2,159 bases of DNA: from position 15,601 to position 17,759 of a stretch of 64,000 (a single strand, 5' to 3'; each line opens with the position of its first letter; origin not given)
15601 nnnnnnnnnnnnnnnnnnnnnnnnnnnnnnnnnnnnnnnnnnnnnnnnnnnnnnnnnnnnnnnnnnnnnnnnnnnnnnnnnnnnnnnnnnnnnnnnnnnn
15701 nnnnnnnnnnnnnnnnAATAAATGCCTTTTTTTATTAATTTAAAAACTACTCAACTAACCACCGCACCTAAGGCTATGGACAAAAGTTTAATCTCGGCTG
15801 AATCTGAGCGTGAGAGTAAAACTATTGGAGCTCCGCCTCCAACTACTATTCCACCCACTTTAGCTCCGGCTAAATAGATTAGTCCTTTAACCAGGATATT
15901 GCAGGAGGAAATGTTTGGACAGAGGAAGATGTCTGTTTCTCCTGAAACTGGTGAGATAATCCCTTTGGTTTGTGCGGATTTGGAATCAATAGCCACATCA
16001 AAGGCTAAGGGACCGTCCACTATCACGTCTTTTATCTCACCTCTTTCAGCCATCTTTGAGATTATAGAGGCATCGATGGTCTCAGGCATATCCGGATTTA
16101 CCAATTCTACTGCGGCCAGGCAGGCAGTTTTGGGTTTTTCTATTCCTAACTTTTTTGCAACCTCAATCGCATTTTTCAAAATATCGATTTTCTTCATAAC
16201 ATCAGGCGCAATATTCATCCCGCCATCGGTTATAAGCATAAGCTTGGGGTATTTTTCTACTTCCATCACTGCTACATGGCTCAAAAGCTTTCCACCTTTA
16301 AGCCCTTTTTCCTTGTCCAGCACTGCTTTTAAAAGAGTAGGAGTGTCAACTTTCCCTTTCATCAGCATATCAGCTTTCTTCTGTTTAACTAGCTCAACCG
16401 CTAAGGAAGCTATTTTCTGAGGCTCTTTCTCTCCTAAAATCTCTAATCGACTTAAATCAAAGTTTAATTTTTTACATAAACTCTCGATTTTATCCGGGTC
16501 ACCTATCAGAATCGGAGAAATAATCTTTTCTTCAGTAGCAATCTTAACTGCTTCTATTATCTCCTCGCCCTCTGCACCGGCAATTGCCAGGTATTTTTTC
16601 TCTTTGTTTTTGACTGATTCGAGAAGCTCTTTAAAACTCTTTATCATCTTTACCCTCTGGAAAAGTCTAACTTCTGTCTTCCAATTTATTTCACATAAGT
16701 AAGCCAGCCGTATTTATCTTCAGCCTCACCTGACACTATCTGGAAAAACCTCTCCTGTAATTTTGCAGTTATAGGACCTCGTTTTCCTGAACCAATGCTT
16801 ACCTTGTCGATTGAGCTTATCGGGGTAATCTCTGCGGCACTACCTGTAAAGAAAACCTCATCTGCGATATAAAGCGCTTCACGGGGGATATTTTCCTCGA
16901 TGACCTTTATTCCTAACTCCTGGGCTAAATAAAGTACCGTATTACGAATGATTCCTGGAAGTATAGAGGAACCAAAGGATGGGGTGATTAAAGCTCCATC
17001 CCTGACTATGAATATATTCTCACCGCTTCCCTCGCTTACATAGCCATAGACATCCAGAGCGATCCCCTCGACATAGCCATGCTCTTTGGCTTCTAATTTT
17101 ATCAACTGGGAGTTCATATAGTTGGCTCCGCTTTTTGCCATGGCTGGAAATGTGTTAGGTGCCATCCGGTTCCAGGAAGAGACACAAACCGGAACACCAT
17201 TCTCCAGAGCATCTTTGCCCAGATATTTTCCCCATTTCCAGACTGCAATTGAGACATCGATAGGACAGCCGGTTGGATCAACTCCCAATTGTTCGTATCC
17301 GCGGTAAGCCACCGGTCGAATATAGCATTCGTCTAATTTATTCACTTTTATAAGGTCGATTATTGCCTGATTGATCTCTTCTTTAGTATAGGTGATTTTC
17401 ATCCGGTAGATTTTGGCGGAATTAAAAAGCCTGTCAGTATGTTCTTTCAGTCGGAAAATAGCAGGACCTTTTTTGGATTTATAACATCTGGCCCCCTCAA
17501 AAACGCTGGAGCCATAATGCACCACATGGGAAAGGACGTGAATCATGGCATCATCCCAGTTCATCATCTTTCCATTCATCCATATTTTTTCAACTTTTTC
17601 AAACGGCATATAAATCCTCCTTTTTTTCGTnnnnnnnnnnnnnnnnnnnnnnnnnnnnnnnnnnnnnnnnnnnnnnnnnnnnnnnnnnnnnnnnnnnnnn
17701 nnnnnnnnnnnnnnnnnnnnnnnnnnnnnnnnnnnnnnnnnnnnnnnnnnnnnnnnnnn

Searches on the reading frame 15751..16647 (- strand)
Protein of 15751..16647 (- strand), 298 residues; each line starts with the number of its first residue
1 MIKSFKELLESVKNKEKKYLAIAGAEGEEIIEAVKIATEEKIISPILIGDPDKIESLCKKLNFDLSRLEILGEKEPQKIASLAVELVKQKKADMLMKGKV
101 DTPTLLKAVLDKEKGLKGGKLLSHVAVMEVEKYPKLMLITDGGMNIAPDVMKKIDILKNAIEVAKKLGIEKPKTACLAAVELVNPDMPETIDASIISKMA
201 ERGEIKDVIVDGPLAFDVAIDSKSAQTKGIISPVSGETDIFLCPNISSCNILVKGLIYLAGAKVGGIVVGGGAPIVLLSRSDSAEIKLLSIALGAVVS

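Call 9: search_protein_families(library=pfam, proteins=[window:15751-16647:-])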
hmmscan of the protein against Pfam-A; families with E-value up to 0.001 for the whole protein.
window:15751-16647:- (298 aa): 1 family
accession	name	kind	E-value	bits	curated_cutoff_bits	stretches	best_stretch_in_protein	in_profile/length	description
PF01515.24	PTA_PTB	-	1.2e-50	173.1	24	2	78-293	103-317/319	Phosphate acetyl/butaryl transferase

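Call 50: search_protein_families(library=ncbifam, proteins=[window:15751-16647:-], max_evalue=1e-30)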
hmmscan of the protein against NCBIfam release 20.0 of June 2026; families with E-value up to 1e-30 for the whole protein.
window:15751-16647:- (298 aa): 6 families
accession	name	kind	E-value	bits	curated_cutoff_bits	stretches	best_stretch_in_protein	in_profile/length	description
NF004472.0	PRK05805.1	subfamily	2.9e-113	377.9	399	1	1-298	1-298/302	phosphate butyryltransferase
TIGR02706.1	P_butyryltrans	equivalog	1.5e-111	372.3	410.5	1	5-298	1-294/294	phosphate butyryltransferase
NF005837.0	PRK07742.1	equivalog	5.3e-101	337.9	409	1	5-295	3-294/299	phosphate butyryltransferase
NF006045.0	PRK08190.1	subfamily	7.4e-97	325.1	282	1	4-296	163-455/467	bifunctional enoyl-CoA hydratase/phosphate acetyltransferase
NF008852.0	PRK11890.1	subfamily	2.8e-88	296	413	1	3-297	8-302/315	phosphate acetyltransferase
TIGR02709.1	branched_ptb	equivalog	4.4e-46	157.7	475.15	1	76-291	53-265/271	branched-chain phosphotransacylase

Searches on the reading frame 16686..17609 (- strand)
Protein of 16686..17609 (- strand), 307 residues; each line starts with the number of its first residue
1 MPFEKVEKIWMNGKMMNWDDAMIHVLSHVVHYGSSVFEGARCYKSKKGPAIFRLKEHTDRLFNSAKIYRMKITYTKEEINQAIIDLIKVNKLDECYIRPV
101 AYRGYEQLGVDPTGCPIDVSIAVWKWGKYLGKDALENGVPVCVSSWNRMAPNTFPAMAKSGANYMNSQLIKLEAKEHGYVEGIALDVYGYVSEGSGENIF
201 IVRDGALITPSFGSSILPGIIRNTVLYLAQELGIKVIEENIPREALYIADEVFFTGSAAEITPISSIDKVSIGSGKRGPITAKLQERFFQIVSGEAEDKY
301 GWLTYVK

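Call 9: search_protein_families(library=pfam, proteins=[window:16686-17609:-])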
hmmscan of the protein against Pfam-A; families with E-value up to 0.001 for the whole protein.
window:16686-17609:- (307 aa): 1 family
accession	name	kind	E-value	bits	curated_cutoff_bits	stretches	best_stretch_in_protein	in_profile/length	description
PF01063.24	Aminotran_4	-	1.2e-52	179.5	28.5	1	36-267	2-223/223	Amino-transferase class IV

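Call 50: search_protein_families(library=ncbifam, proteins=[window:16686-17609:-], max_evalue=1e-30)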
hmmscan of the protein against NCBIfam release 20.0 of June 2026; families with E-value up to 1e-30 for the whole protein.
window:16686-17609:- (307 aa): 11 families
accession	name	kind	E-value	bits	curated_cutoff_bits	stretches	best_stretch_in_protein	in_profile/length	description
NF005146.0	PRK06606.1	equivalog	1.4e-137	457.8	279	1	4-306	4-306/307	branched-chain amino acid transaminase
TIGR01122.1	ilvE_I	equivalog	5.1e-135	449.4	245.55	1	10-306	1-298/298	branched-chain-amino-acid transaminase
NF005726.0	PRK07544.1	equivalog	2.5e-84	282.9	396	1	4-295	7-291/295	branched-chain amino acid aminotransferase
NF006185.0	PRK08320.1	subfamily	2.2e-81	273.3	363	1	7-295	3-286/292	branched-chain amino acid aminotransferase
NF009126.0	PRK12479.1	equivalog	2.3e-63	214.2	518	1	8-291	5-283/299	branched-chain-amino-acid transaminase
NF009897.0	PRK13357.1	equivalog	2.9e-46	157.9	307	1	7-306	41-357/358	branched-chain amino acid aminotransferase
NF009896.0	PRK13356.1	equivalog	6.4e-42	143.6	262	1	7-292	8-283/287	branched-chain amino acid aminotransferase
TIGR01123.1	ilvE_II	equivalog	2.2e-41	141.8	250.05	1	10-306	1-313/313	branched-chain-amino-acid transaminase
TIGR01121.1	D_amino_aminoT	equivalog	1e-40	139.7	277.45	1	9-290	2-273/276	D-amino-acid transaminase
NF005209.0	PRK06680.1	subfamily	3.7e-40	137.6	320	1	8-292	4-281/286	D-amino-acid transaminase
NF005800.0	PRK07650.1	equivalog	1.4e-38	132.8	308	1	9-289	3-273/290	aminodeoxychorismate lyase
